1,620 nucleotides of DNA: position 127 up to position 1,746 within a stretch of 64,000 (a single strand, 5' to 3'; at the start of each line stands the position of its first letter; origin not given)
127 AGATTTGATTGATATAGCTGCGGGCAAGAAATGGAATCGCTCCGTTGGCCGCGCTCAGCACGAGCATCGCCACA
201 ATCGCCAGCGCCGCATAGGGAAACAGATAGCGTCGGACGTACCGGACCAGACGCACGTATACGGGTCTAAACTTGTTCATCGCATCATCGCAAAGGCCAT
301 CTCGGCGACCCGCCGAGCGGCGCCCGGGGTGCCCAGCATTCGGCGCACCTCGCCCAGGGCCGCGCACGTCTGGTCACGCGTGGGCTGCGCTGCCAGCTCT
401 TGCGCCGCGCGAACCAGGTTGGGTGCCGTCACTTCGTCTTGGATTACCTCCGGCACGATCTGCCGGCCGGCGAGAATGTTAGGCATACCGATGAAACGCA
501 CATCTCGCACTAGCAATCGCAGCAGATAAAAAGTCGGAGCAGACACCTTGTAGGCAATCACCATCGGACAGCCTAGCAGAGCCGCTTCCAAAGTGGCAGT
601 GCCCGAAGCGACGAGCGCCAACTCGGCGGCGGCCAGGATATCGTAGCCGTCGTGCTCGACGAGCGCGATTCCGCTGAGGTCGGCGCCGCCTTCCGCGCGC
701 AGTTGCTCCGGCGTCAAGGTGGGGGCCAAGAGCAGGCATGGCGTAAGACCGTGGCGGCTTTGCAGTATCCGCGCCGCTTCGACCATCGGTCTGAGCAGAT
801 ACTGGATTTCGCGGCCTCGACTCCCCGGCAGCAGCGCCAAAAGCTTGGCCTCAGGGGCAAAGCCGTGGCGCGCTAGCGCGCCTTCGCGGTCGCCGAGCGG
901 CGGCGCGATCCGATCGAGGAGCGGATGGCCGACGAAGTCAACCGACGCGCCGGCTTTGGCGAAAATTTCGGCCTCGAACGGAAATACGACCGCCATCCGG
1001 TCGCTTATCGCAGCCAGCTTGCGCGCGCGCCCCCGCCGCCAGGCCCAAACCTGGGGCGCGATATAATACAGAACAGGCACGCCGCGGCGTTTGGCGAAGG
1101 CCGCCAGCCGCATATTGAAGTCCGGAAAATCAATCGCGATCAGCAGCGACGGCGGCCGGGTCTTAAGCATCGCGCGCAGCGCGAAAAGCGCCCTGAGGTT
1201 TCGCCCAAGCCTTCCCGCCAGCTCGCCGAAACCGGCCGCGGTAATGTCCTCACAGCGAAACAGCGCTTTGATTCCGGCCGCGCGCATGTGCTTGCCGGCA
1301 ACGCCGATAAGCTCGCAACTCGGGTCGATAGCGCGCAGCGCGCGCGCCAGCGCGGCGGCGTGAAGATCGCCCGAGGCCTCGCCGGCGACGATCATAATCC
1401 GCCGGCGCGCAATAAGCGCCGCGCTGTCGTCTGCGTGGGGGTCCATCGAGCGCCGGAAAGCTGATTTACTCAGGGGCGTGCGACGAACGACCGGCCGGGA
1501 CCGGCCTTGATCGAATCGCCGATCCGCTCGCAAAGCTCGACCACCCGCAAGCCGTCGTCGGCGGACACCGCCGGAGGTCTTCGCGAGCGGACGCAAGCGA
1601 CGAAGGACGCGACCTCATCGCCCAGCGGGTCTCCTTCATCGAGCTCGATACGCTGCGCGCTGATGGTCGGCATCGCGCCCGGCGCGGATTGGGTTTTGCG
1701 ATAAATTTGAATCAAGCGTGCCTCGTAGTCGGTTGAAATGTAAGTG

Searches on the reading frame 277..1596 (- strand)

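Call 74: search_protein_families(library=pfam, proteins=[window:277-1596:-], max_evalue=0.00001)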
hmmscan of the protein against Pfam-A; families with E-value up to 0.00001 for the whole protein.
window:277-1596:- (439 aa): 1 family
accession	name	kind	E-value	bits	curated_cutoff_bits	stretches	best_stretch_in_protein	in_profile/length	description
PF02684.21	LpxB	-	3e-87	293.4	22.6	1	67-407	1-344/374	Lipid-A-disaccharide synthetase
